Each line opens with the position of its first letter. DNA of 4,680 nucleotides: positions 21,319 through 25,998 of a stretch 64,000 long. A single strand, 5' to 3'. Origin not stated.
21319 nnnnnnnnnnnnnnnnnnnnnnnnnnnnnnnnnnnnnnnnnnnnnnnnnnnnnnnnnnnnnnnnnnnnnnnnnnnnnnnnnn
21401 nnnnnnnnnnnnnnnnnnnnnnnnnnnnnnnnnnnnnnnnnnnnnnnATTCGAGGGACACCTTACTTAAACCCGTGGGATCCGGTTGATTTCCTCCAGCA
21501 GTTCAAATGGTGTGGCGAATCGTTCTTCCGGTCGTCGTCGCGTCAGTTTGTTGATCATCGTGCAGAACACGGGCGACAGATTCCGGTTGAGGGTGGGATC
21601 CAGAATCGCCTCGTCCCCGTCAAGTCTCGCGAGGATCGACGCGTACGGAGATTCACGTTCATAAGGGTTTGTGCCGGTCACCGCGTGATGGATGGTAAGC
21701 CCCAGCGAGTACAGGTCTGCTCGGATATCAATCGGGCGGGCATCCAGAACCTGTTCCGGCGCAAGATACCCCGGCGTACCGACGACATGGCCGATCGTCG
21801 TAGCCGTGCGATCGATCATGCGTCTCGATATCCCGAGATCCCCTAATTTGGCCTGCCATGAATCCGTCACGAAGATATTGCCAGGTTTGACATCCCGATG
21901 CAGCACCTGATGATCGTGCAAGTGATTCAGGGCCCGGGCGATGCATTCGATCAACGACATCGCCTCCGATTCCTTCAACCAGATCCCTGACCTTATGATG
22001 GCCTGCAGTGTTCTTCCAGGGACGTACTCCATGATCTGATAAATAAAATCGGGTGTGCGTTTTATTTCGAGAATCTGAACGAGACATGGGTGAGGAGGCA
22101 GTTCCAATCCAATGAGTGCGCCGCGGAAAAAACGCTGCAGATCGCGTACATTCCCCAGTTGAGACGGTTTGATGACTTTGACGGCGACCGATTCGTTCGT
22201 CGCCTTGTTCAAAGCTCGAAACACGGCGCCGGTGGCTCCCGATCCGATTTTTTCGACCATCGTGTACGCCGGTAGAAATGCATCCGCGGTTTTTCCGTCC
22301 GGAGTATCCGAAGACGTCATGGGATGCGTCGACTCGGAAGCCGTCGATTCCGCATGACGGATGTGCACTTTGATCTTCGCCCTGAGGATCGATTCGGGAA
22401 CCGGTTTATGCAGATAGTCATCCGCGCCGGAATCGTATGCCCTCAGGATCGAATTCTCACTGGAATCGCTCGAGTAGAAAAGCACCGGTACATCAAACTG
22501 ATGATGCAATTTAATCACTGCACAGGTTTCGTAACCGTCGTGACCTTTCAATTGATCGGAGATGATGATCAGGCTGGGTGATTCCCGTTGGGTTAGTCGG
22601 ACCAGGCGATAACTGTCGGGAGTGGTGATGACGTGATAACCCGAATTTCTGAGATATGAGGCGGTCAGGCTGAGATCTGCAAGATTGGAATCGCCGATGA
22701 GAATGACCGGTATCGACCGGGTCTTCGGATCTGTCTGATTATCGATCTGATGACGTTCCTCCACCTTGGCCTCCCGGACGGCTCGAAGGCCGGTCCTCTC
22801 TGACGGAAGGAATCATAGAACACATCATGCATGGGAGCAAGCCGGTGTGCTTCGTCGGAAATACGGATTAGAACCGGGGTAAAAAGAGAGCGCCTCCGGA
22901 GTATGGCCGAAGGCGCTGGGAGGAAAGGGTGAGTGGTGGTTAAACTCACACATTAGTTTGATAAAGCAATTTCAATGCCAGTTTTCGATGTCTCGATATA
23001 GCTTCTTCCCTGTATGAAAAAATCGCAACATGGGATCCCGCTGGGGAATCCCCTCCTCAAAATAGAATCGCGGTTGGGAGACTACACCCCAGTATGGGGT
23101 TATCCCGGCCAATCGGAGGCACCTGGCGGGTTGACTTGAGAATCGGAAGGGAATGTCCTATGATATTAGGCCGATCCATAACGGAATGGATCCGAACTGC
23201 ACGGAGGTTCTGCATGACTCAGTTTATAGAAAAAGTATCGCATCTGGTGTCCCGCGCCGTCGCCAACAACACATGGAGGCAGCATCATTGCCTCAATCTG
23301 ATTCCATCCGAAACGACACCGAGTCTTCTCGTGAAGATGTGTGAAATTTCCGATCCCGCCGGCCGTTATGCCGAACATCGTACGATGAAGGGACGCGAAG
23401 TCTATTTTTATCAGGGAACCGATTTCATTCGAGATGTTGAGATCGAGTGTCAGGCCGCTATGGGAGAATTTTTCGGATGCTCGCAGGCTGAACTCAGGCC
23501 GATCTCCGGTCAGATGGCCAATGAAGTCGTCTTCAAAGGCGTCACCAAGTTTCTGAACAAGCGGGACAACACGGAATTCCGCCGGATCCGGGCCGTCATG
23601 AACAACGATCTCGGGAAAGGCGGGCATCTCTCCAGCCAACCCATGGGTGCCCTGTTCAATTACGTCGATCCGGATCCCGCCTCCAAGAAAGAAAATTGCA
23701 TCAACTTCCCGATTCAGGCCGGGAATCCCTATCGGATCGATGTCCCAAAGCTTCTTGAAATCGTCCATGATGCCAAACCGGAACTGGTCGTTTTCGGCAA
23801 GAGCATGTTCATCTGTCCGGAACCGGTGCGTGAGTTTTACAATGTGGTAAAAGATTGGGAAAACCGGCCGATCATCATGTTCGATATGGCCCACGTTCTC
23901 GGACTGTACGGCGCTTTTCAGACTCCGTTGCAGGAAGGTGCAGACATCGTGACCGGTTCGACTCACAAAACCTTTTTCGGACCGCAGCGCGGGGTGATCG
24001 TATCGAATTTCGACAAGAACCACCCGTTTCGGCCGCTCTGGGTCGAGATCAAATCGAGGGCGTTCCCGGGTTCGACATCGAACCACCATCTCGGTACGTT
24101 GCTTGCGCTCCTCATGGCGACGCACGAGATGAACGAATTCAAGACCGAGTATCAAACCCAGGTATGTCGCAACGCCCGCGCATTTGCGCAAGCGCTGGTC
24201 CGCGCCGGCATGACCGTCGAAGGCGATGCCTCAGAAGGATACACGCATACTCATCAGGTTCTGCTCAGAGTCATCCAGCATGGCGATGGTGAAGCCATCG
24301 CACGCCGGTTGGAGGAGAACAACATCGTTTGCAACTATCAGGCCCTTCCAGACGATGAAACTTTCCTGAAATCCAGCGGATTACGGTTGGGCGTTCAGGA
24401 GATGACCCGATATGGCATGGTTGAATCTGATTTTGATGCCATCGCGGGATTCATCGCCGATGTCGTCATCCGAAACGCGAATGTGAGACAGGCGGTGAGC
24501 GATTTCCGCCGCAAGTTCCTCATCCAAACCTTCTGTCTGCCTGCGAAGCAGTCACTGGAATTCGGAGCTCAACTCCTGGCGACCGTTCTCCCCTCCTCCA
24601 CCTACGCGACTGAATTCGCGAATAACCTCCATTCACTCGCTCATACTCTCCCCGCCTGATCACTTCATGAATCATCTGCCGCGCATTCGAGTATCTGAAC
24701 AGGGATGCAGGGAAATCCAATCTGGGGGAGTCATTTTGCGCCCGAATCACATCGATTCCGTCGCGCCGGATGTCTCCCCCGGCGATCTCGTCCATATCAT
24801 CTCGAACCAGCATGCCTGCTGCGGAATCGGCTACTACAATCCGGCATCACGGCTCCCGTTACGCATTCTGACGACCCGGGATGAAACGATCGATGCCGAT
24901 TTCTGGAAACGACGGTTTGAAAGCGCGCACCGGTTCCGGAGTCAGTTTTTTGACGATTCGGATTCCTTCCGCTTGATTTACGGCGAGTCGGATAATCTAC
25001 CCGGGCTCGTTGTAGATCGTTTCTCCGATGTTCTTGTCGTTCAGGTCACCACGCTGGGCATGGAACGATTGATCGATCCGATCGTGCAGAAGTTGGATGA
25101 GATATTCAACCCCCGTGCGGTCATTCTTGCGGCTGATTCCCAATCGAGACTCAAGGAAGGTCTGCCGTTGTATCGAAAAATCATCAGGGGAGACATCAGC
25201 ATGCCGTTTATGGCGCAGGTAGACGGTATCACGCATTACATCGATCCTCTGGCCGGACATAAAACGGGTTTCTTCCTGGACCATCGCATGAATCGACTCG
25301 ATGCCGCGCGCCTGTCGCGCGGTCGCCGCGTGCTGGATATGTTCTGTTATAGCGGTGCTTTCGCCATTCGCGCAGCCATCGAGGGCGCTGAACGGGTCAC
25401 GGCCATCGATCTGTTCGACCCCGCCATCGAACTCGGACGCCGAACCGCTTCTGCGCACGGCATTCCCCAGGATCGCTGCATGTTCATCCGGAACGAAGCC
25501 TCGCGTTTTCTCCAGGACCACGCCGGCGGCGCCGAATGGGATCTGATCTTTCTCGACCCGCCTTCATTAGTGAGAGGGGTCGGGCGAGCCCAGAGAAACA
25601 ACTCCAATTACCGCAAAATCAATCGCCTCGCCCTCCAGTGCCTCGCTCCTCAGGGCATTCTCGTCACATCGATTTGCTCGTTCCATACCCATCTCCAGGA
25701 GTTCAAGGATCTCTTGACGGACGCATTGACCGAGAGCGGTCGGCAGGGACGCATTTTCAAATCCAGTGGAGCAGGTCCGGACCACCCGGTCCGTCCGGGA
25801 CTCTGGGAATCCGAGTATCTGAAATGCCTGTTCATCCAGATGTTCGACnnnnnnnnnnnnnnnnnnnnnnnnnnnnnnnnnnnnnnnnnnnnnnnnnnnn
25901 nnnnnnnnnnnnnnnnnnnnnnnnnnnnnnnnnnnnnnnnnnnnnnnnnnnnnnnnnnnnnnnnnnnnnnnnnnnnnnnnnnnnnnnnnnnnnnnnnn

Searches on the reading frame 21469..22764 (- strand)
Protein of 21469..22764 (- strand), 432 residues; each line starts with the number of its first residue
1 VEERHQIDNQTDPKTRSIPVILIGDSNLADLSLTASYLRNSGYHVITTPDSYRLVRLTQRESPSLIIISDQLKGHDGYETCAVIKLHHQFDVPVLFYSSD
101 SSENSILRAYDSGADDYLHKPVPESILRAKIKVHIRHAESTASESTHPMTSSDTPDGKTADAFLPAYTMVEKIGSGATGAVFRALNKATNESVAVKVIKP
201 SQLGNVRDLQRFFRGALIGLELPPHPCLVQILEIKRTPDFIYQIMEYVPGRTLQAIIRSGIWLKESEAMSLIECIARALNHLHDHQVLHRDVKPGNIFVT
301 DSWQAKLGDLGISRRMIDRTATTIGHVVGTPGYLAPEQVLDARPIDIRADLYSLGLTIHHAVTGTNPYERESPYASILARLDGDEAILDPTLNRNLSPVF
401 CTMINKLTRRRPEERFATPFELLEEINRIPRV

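Call 16: search_protein_families(library=pfam, proteins=[window:21469-22764:-], max_evalue=0.001)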
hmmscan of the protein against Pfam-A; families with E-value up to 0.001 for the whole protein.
window:21469-22764:- (432 aa): 4 families
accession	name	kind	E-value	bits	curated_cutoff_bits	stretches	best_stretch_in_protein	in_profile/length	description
PF00069.31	Pkinase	-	3.4e-49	168.1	31.7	1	167-417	1-253/263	Protein kinase domain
PF07714.23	PK_Tyr_Ser-Thr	-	1.5e-26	93.7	23.1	1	168-412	2-249/258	Protein tyrosine and serine/threonine kinase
PF00072.30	Response_reg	-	2.3e-15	57.2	30.2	1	22-131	2-110/111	Response regulator receiver domain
PF03109.22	ABC1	-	9.9e-08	31.9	22.9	1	244-321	146-222/244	ABC1 atypical kinase-like domain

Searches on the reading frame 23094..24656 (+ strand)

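Call 16: search_protein_families(library=pfam, proteins=[window:23094-24656:+], max_evalue=0.001)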
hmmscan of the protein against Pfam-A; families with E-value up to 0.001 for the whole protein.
window:23094-24656:+ (521 aa): 1 family
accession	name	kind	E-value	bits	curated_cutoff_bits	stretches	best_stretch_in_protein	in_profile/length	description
PF00464.25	SHMT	-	1.8e-40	139.3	27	1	51-454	7-399/399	Serine hydroxymethyltransferase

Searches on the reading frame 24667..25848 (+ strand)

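Call 16: search_protein_families(library=pfam, proteins=[window:24667-25848:+], max_evalue=0.001)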
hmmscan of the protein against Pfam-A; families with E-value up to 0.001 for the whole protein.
window:24667-25848:+ (394 aa): 5 families
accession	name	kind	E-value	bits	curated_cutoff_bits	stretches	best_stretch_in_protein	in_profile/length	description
PF10672.15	Methyltrans_SAM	-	7.4e-14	52.1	27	1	175-338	80-240/286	S-adenosylmethionine-dependent methyltransferase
PF17785.7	PUA_3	-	2.5e-10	40.4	22.6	1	7-69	1-63/64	PUA-like domain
PF03602.21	Cons_hypoth95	-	6.4e-09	36.2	24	1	217-299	40-122/182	Conserved hypothetical protein 95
PF13847.12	Methyltransf_31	-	7.1e-06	26.2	27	1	217-355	2-127/145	Methyltransferase domain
PF13649.12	Methyltransf_25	-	0.00057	21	27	0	222-282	1-59/97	Methyltransferase domain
